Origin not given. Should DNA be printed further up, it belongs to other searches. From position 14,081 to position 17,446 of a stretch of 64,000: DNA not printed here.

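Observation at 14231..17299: LplT-acyltransferase-AasC tri-domain fusion whose adenylation domain lacks the P-loop and is cut off before the C-terminal lid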

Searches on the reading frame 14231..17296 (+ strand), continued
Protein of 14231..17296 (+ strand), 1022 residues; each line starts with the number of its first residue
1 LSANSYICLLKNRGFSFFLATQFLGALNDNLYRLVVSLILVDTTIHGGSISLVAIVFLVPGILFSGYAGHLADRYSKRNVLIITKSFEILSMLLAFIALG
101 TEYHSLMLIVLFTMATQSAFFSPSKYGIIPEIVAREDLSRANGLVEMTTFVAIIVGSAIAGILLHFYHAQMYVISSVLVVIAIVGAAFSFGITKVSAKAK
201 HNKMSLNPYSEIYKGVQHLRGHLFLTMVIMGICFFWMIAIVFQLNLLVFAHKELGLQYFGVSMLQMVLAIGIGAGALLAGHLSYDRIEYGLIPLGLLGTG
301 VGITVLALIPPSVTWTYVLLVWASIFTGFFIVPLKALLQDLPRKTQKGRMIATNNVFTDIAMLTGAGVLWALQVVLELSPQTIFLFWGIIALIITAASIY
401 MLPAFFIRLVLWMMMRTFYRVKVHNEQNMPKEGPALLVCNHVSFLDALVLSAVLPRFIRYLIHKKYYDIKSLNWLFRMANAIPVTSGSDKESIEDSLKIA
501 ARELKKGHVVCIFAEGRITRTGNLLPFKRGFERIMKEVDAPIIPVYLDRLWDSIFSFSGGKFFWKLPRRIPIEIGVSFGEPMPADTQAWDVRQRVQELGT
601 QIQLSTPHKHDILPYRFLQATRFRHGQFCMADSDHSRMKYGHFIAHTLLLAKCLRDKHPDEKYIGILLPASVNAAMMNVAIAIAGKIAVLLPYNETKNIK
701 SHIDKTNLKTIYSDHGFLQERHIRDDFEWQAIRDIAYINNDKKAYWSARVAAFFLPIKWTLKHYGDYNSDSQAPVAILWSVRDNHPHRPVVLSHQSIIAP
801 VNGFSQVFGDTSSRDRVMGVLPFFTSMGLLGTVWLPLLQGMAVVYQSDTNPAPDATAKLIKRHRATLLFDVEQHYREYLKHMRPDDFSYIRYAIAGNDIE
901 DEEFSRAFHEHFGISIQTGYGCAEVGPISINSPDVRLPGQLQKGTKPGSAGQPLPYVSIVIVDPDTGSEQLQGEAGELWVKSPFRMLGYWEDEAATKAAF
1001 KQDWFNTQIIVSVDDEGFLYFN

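Call 23: find_encoding_contigs(protein=P0045, flank=7000, max_places=2)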
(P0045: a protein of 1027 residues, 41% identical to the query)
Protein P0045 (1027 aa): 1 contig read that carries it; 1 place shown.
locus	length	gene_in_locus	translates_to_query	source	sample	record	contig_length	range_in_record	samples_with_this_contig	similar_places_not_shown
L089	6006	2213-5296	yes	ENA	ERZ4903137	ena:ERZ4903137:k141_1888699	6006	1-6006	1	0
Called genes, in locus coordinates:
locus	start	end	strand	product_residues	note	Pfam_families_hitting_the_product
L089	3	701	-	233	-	?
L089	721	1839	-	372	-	PF26233:NicX, PF02073:Peptidase_M29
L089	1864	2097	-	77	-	PF01106:NifU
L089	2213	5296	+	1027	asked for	PF07690:MFS_1, PF05977:MFS_3, PF01553:Acyltransferase, PF00501:AMP-binding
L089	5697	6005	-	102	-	?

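Call 25: search_protein_families(library=pfam, proteins=[L085:10068-13916:+, L087:5324-9265:+, L088:8095-8913:+, L088:8913-9686:+, L083:10199-11020:+, L083:11035-12261:+], max_evalue=0.1)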
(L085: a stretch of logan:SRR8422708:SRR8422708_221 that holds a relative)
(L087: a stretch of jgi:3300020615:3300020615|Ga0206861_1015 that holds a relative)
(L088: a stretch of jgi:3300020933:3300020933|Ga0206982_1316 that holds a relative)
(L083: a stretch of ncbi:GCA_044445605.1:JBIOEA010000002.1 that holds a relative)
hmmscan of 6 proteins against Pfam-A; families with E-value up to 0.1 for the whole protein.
L085:10068-13916:+ (1283 aa): 1 family
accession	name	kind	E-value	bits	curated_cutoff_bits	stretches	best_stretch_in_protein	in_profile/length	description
PF19545.4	DUF6069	-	0.017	15.7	27.2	1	1122-1167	51-97/129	Family of unknown function (DUF6069)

L087:5324-9265:+ (1314 aa): 0 families

L088:8095-8913:+ (273 aa): 2 families
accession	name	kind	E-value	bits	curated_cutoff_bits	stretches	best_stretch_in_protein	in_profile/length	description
PF00378.25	ECH_1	-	7.9e-30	104.4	27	1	53-263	29-235/251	Enoyl-CoA hydratase/isomerase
PF16113.10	ECH_2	-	6e-12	46.1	27.2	1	54-241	25-207/335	Enoyl-CoA hydratase/isomerase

L088:8913-9686:+ (258 aa): 0 families

L083:10199-11020:+ (274 aa): 6 families
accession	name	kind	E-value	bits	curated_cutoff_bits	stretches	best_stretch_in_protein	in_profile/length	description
PF00106.31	adh_short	-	2.6e-42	145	26.6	1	7-198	1-183/195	short chain dehydrogenase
PF13561.12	adh_short_C2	-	7.5e-34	117.8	27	1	13-213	1-192/236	Enoyl-(Acyl carrier protein) reductase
PF08659.16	KR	-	1.1e-09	38.9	22.6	1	8-132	2-123/180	KR domain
PF04321.23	RmlD_sub_bind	-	0.0055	16.2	27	1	8-132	2-89/287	RmlD substrate binding domain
PF01370.27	Epimerase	-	0.016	15.1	20.9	1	9-110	1-83/240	NAD dependent epimerase/dehydratase family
PF02826.25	2-Hacid_dh_C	-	0.061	13.1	25.1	0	2-44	32-73/178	D-isomer specific 2-hydroxyacid dehydrogenase, NAD binding domain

L083:11035-12261:+ (409 aa): 6 families
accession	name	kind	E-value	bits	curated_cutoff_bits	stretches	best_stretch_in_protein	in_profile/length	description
PF02655.19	ATP-grasp_3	-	6.2e-14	52.8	23.2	1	112-274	2-158/160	ATP-grasp domain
PF14397.11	ATPgrasp_ST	-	0.00012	21.8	31.4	1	109-180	17-90/278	Sugar-transfer associated ATP-grasp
PF14398.11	ATPgrasp_YheCD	-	0.00057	19.7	26.8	1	233-273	187-227/255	YheC/D like ATP-grasp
PF08443.16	RimK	-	0.0018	18.3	21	1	113-197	3-89/188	RimK-like ATP-grasp domain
PF02222.28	ATP-grasp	-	0.0025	18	27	1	121-277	3-167/179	ATP-grasp domain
PF13439.12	Glyco_transf_4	-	0.087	13.3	28.5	0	11-77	5-76/170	Glycosyltransferase Family 4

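Call 26: search_solved_structures(query=window:14231-17296:+, max_evalue=0.00001)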
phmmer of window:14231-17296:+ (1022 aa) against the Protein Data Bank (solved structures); distinct sequences matched with E-value up to 0.00001: 61 (the best 60 are shown).
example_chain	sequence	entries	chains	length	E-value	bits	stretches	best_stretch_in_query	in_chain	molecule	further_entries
8wev_A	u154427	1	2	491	4.5e-15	57.6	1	808-1020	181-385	Feruloyl-CoA Synthetase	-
8weu_A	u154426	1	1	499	4.7e-15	57.5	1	808-1020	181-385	Fatty-acyl-CoA synthase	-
6sq8_A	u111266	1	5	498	9.5e-15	56.5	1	852-1021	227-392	Fatty acid CoA ligase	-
6h1b_A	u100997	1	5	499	9.6e-15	56.5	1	852-1021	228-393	Fatty acid CoA ligase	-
2v7b_A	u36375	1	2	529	1.3e-10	42.8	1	806-1006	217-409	BENZOATE-COENZYME A LIGASE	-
5oe3_A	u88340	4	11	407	1.5e-10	42.6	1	811-1017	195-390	Anthranilate--CoA ligase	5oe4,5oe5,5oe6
6aaa_A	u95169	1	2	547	2e-10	42.2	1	787-1017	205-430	Blue-shifted Luciferase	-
4fuq_A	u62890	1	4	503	2.6e-10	41.8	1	777-1020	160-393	Malonyl CoA synthetase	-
4fut_A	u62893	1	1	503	2.6e-10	41.8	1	777-1020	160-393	Malonyl CoA synthetase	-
4gxr_A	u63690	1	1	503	2.6e-10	41.8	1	777-1020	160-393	Malonyl CoA synthetase, Benzoate-CoA ligase Chimeric protein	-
4gxq_A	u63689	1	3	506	2.6e-10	41.8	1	778-1020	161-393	Malonyl CoA synthetase, Benzoate-CoA ligase Chimeric protein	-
4wv3_A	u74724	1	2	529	6.4e-10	40.5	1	813-1019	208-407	Anthranilate-CoA ligase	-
8jyl_A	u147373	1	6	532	6.9e-10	40.4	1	786-1019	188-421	Acyl-acyl carrier protein synthetase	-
8hsy_A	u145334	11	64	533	6.9e-10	40.4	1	786-1019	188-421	Acyl-acyl carrier protein synthetase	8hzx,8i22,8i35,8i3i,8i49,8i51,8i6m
3t5b_A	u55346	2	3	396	7.9e-10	40.3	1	783-1021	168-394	PROBABLE CHAIN-FATTY-ACID-CoA LIGASE FADD13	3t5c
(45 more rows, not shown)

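Call 45: predict_structure(alignment_id=A2)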
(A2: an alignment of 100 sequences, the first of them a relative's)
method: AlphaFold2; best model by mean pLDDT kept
length: 1022 residues; sequences in the alignment: 100
mean_pLDDT: 88.3   pTM: 0.77
mean pLDDT of the five models: 88.3, 87.6, 86.7, 84.4, 83.9
residues with pLDDT >= 90: 594; 70-90: 365; 50-70: 58; < 50: 5
segments of 3 or more residues with pLDDT < 50: none
pLDDT, mean of each block of 10 residues (from residue 1): 75 95 94 86 61 86 93 93 95 94 91 94 92 91 94 86 84 94 96 90 87 92 92 94 89 84 85 94 87 94 95 94 95 95 90 95 93 92 96 92 83 83 90 88 77 84 83 82 80 88 92 63 61 88 88 59 61 89 88 88 80 92 92 86 95 93 95 95 97 89 93 90 86 76 92 93 89 94 83 94 83 91 93 94 90 89 94 93 90 86 89 90 91 74 82 90 93 92 93 92 91 88 82
secondary structure, 60 per line:
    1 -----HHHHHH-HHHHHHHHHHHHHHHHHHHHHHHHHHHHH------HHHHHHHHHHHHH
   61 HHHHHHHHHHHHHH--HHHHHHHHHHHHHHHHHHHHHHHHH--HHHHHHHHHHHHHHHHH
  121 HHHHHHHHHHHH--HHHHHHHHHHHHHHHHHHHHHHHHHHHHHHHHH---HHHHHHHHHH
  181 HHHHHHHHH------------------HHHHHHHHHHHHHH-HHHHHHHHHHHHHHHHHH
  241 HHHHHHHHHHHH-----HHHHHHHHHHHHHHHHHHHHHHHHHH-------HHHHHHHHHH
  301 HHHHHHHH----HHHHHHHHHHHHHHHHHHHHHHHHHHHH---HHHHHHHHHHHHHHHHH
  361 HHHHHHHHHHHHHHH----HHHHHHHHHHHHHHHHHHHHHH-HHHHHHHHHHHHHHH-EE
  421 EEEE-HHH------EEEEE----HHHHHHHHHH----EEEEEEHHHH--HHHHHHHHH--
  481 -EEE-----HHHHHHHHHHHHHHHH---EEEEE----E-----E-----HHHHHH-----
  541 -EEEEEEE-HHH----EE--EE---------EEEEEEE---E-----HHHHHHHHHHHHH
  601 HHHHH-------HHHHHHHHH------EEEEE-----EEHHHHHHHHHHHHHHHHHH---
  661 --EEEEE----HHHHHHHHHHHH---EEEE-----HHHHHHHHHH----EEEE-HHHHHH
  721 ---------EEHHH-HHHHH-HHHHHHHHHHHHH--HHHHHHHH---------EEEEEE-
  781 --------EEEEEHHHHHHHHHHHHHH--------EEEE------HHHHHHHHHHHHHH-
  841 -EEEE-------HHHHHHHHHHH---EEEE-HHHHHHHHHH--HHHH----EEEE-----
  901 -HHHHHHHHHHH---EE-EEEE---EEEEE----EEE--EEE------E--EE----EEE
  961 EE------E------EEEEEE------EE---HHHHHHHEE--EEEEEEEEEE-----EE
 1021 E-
elements in order (helices of 4 or more, strands of 3 or more residues): H6-11 H13-41 H48-74 H77-101 H104-132 H135-167 H171-189 H208-221 H223-252 H258-283 H291-308 H313-340 H344-375 H380-401 H403-417 E419-424 E435-439 H444-453 E458-463 H464-467 H470-478 E482-484 H490-505 E509-513 H530-535 E542-548 E572-578 H588-605 H613-621 E628-632 H640-657 E663-667 H672-683 E687-690 H696-705 E710-713 H715-720 H736-740 H742-754 H757-764 E774-779 E789-793 H794-807 E816-819 H826-839 E842-845 H853-863 E867-870 H872-881 H884-887 E892-895 H902-912 E919-922 E926-930 E935-937 E940-942 E958-962 E976-981 H993-999 E1004-1013 E1019-1021
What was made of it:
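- The AF2 model has pLDDT 88.3 and pTM 0.77, with the remnant at about 90 (call 45).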

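Call 49: fold_search(model_id=the predicted structure, library=pdb)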
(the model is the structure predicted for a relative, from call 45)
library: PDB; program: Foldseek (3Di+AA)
matches with E <= 10: 1338; with E <= 0.001: 1060
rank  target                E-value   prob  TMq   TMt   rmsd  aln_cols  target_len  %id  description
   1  4fuq_D                1.3e-20  1.00  0.33  0.66   5.1       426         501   19  Crystal structure of apo MatB from Rhodopseudomonas palustris (released 2012-07-25)
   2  4fuq_C                2.0e-20  1.00  0.34  0.66   5.0       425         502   19  Crystal structure of apo MatB from Rhodopseudomonas palustris (released 2012-07-25)
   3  4fuq_A                2.1e-20  1.00  0.33  0.66   5.1       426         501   19  Crystal structure of apo MatB from Rhodopseudomonas palustris (released 2012-07-25)
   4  4gxr                  3.4e-19  1.00  0.34  0.66   5.0       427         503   19  Structure of ATP bound RpMatB-BxBclM chimera B3 (released 2012-10-24)
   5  5bsw_A                9.3e-19  1.00  0.34  0.65   5.2       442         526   18  Crystal structure of 4-coumarate:CoA ligase delta-V341 mutant complexed with feruloyl adenylate (released 2016-05-11)
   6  6aaa_A                9.3e-19  1.00  0.34  0.62   5.6       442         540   16  Structure of a blue-shifted Luciferase from Amydetes vivianii (released 2018-08-22)
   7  4gxq_A                2.1e-18  1.00  0.34  0.66   4.8       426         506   19  Crystal Structure of ATP bound RpMatB-BxBclM chimera B1 (released 2012-10-24)
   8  6aaa_B                2.1e-18  1.00  0.34  0.62   5.6       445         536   16  Structure of a blue-shifted Luciferase from Amydetes vivianii (released 2018-08-22)
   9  4fut                  2.2e-18  1.00  0.34  0.66   4.8       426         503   19  Crystal structure of ATP bound MatB from Rhodopseudomonas palustris (released 2012-07-25)
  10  4m46                  2.8e-18  1.00  0.33  0.76   5.6       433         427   18  Crystal structure of a green-emitter native of Lampyris turkestanicus luciferase (released 2013-10-30)
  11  3ivr_B                3.8e-18  1.00  0.33  0.83   6.2       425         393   18  CRYSTAL STRUCTURE OF PUTATIVE long-chain-fatty-acid CoA ligase FROM Rhodopseudomonas palustris CGA009 (released 2009-09-08)
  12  5u95_C                5.3e-18  1.00  0.34  0.65   5.1       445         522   18  Structure of the open conformation of 4-coumarate-CoA ligase from Nicotiana tabacum (released 2017-03-22)
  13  3iep                  5.3e-18  1.00  0.33  0.76   5.2       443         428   17  Firefly luciferase apo structure (P41 form) (released 2010-02-16)
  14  5bsw_B                5.3e-18  1.00  0.33  0.63   6.2       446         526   19  Crystal structure of 4-coumarate:CoA ligase delta-V341 mutant complexed with feruloyl adenylate (released 2016-05-11)
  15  8wev_A                6.9e-18  1.00  0.34  0.69   3.9       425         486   18  Crystal structure of Feruoyl-CoA Synthetase complexed with AMP from Amycolatopsis thermoflava (released 2024-09-25)
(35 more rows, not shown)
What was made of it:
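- Closest known: Crystallised stand-alone N-terminal domains of ANL enzymes. Same: The remnant superposes on the complete N-terminal subdomain fold (TM-score normalised to target 0.82-0.83, call 49).
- Foldseek matches complete ANL N-domains (call 49).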

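Call 58: search_protein_families(library=ncbifam, proteins=[L083:11035-12261:+, L085:10068-13916:+], max_evalue=0.001)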
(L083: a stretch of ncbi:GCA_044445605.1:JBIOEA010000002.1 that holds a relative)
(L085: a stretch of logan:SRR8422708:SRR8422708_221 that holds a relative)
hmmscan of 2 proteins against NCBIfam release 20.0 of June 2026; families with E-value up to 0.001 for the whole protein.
L083:11035-12261:+ (409 aa): 15 families
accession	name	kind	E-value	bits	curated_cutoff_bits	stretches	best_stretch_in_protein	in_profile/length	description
NF005315.0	PRK06849.1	equivalog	1e-86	291.4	406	1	2-379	5-383/389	hypothetical protein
NF009406.0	PRK12767.1-5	equivalog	4.9e-15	55.4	271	1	27-277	29-275/327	carbamoyl phosphate synthase-like protein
NF009402.0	PRK12767.1-1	equivalog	8.5e-14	51.1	218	1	2-273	3-276/329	carbamoyl phosphate synthase-like protein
NF009404.0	PRK12767.1-3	equivalog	1.3e-13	50.6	316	1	43-276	41-287/344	carbamoyl phosphate synthase-like protein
NF009405.0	PRK12767.1-4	equivalog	1.5e-10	40.6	390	1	45-279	44-272/320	carbamoyl phosphate synthase-like protein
NF009403.0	PRK12767.1-2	equivalog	4.4e-10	39.3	286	1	55-195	47-189/342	carbamoyl phosphate synthase-like protein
TIGR01369.1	CPSaseII_lrg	equivalog_domain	6.4e-07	27.4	1027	1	97-279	653-847/1052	carbamoyl-phosphate synthase (glutamine-hydrolyzing) large subunit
NF004679.0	PRK06019.1-5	equivalog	1.8e-06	27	326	1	91-284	77-280/376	5-(carboxyamino)imidazole ribonucleotide synthase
NF002563.0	PRK02186.1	subfamily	8.4e-06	24.3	625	1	92-211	86-209/890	argininosuccinate lyase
TIGR04443.1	F420_CofF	equivalog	2.3e-05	23.6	300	1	96-191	75-173/283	coenzyme gamma-F420-2:alpha-L-glutamate ligase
NF003671.0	PRK05294.1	equivalog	4.2e-05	21.3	599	1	101-164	116-177/1058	carbamoyl-phosphate synthase large subunit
NF040722.1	MfnD_Meth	equivalog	7.2e-05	22.4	400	1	184-280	161-258/288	tyramine--L-glutamate ligase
NF002378.0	PRK01372.1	subfamily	7.7e-05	21.5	243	1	109-270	100-268/305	D-alanine--D-alanine ligase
NF004677.0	PRK06019.1-3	equivalog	0.0001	21.3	441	1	119-317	115-320/389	5-(carboxyamino)imidazole ribonucleotide synthase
TIGR00768.1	rimK_fam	subfamily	0.00027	20.4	143.4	0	106-272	80-254/276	RimK family alpha-L-glutamate ligase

L085:10068-13916:+ (1283 aa): 0 families
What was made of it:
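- Tried and rejected: The 1283-aa neighbour in the second subclade has no Pfam or NCBIfam match (calls 25, 58).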
